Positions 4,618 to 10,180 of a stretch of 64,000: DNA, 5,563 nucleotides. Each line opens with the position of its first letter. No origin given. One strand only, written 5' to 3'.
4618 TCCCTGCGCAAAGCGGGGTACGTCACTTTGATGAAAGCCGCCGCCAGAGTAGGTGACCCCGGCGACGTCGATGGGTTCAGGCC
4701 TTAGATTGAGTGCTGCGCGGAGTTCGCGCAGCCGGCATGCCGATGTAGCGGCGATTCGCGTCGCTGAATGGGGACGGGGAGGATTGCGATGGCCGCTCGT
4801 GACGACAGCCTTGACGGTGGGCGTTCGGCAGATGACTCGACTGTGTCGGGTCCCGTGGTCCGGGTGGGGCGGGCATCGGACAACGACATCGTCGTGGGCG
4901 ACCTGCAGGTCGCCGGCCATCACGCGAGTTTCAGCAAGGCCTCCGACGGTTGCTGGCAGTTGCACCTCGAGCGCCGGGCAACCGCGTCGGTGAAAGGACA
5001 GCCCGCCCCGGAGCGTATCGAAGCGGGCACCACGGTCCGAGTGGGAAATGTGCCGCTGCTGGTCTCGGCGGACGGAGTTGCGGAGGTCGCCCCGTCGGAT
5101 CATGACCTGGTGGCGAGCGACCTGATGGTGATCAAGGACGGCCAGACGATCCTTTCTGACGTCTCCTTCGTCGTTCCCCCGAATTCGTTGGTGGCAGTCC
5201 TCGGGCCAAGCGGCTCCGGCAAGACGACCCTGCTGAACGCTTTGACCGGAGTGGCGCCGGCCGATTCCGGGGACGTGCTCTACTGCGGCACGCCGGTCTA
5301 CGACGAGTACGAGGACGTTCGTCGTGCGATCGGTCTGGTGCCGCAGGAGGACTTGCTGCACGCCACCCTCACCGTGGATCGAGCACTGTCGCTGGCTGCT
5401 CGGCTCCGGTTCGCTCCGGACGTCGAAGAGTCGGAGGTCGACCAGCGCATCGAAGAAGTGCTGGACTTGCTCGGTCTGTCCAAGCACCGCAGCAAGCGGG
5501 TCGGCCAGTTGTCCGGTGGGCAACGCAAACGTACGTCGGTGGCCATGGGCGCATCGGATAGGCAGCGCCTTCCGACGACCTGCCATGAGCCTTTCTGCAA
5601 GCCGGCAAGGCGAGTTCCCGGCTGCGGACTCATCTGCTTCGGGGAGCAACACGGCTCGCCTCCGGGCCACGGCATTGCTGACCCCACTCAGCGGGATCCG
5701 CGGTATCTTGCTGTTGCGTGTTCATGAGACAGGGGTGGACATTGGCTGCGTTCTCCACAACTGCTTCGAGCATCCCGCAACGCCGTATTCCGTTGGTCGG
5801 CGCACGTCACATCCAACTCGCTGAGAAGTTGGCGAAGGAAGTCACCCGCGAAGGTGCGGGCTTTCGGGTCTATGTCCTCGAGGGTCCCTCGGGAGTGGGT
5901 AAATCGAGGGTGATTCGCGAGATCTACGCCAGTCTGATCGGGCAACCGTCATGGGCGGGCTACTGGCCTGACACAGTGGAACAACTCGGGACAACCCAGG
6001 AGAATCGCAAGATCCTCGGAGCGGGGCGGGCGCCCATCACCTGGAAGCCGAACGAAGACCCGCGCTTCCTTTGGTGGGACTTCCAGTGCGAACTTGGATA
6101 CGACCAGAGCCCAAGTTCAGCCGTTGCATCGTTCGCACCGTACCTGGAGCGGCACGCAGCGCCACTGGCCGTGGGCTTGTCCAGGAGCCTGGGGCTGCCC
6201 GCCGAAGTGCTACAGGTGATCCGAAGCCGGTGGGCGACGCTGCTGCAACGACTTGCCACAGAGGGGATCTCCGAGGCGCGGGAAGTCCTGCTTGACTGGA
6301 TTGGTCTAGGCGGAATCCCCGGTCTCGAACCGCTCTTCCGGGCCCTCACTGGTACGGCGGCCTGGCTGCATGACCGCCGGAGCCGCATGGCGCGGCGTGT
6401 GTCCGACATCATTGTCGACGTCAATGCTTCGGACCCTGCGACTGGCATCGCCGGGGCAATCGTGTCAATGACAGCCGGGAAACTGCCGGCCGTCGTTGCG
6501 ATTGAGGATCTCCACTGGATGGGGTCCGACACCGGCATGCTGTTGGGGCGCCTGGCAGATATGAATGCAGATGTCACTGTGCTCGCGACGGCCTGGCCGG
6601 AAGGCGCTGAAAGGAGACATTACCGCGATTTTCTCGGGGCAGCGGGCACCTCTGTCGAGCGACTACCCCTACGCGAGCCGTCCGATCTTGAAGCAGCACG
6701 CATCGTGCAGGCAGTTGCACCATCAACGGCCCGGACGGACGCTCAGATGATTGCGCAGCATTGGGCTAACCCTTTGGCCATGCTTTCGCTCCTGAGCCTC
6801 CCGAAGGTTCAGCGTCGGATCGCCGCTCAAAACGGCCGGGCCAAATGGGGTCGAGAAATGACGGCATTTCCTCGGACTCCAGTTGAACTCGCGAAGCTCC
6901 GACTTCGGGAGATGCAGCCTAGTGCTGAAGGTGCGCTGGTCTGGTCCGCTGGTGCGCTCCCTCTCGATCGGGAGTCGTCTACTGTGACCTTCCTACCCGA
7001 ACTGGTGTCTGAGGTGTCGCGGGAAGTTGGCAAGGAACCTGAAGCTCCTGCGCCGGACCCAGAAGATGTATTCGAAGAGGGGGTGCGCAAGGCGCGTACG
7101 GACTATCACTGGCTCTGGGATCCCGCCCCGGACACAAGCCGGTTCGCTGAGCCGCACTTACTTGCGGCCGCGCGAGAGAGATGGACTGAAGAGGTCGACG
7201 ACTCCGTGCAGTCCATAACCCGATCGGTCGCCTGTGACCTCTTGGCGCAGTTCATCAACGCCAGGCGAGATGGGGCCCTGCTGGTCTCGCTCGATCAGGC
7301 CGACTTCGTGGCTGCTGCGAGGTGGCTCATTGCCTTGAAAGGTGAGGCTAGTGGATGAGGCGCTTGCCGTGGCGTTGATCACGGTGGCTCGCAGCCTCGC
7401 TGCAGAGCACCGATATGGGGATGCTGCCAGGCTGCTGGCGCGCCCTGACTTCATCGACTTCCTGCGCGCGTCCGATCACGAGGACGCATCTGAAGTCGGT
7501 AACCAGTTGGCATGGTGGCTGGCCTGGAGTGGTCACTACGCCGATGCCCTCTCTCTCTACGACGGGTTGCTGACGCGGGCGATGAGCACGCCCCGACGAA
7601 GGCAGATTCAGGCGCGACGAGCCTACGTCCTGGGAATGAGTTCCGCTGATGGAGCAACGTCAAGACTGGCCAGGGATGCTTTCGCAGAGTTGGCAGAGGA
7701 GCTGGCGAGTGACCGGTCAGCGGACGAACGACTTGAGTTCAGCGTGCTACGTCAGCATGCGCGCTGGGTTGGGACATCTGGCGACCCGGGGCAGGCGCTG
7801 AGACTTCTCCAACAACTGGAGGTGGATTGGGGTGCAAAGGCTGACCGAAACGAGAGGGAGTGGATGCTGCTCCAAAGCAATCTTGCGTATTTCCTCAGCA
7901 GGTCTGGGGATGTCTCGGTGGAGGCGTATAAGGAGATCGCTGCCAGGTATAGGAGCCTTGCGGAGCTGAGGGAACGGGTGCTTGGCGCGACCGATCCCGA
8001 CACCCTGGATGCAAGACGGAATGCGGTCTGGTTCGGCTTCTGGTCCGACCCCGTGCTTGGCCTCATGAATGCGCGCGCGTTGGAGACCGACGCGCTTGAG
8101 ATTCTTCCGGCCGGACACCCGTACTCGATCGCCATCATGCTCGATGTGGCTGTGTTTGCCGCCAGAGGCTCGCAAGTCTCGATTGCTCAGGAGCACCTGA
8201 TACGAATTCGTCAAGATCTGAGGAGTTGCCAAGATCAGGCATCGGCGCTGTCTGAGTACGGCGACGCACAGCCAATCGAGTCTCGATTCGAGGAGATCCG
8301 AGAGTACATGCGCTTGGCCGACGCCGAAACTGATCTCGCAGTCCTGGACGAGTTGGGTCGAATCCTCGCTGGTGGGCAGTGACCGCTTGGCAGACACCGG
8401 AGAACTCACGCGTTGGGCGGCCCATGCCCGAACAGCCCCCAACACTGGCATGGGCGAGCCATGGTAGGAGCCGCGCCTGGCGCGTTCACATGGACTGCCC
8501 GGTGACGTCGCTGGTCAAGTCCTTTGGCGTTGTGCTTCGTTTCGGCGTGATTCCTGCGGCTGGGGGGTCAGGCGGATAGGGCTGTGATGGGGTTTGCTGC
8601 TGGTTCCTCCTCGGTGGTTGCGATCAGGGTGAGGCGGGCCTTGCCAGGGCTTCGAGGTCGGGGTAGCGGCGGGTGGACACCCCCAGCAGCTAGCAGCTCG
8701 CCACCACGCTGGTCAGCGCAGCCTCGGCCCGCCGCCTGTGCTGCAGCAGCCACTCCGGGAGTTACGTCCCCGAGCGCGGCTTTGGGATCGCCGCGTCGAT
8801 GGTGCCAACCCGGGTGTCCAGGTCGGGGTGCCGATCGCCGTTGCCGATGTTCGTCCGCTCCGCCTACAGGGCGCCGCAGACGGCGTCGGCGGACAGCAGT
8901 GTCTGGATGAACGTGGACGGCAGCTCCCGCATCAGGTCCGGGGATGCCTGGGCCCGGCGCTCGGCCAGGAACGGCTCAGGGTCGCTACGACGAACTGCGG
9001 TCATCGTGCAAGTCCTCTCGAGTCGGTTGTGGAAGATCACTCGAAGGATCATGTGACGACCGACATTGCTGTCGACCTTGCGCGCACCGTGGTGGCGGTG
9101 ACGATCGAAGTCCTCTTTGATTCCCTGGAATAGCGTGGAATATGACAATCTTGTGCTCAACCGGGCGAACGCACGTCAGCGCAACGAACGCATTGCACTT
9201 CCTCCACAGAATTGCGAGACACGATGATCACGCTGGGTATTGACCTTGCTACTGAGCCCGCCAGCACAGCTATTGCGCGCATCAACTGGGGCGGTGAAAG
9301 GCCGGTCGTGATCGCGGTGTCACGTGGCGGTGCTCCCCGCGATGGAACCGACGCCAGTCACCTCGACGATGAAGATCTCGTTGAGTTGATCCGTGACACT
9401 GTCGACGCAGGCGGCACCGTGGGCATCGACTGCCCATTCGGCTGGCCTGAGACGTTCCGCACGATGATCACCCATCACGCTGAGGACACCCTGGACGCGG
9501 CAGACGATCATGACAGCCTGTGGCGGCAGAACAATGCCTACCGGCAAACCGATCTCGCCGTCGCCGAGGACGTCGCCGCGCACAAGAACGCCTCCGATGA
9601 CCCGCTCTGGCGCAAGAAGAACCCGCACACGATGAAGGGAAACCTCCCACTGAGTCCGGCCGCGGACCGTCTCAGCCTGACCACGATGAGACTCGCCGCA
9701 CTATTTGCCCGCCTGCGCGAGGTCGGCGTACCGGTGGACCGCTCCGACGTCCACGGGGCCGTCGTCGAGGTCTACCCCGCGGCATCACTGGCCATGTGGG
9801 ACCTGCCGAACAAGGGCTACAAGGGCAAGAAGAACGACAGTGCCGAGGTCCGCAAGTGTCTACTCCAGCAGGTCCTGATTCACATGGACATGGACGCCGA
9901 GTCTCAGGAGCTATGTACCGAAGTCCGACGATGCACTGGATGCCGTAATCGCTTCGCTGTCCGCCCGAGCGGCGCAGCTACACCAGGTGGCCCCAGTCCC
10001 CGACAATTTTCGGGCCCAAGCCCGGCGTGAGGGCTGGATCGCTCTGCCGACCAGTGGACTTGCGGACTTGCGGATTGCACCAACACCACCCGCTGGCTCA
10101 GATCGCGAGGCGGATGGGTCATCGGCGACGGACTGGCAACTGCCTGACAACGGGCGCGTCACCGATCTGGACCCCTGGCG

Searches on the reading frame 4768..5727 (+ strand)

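Call 29: search_protein_families(library=pfam, proteins=[window:4768-5727:+], max_evalue=0.001)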
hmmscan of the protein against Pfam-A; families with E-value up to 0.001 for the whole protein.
window:4768-5727:+ (319 aa): 7 families
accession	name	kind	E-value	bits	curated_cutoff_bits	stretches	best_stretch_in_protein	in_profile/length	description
PF00005.33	ABC_tran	-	6.5e-25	88.8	25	1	129-264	1-125/137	ABC transporter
PF16697.10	Yop-YscD_cpl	-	3.6e-07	30.8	33.2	1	17-100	5-91/94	Inner membrane component of T3SS, cytoplasmic domain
PF00498.31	FHA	-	1.3e-05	25.9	20.7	1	31-93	1-67/67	FHA domain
PF13191.12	AAA_16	-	0.0004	21.4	32.6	1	140-234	25-123/167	AAA ATPase domain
PF13555.12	AAA_29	-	0.00052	20.1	27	0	135-161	18-44/61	P-loop containing region of AAA domain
PF00437.27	T2SSE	-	0.00081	18.6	24.9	1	90-218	94-213/370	Type II/IV secretion system protein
PF05783.17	DLIC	-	0.00086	18.7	19.7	0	135-201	21-89/471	Dynein light intermediate chain (DLIC)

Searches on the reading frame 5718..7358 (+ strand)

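Call 29: search_protein_families(library=pfam, proteins=[window:5718-7358:+], max_evalue=0.001)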
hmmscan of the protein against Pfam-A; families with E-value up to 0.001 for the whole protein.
window:5718-7358:+ (546 aa): 1 family
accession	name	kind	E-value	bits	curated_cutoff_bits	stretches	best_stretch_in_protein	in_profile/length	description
PF13191.12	AAA_16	-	7.5e-11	43.3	32.6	1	41-76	17-51/167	AAA ATPase domain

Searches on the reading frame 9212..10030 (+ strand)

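Call 29: search_protein_families(library=pfam, proteins=[window:9212-10030:+], max_evalue=0.001)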
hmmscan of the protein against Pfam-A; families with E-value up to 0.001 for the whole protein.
window:9212-10030:+ (272 aa): 1 family
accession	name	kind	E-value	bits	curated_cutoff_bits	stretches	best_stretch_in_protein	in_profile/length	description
PF04250.19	DUF429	-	5.9e-16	59.3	23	1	9-234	1-176/214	Protein of unknown function (DUF429)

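Call 117: search_protein_families(library=padloc, proteins=[window:9212-10030:+], max_evalue=0.00001)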
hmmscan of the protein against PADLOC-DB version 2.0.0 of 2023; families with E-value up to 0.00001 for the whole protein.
window:9212-10030:+ (272 aa): 0 families
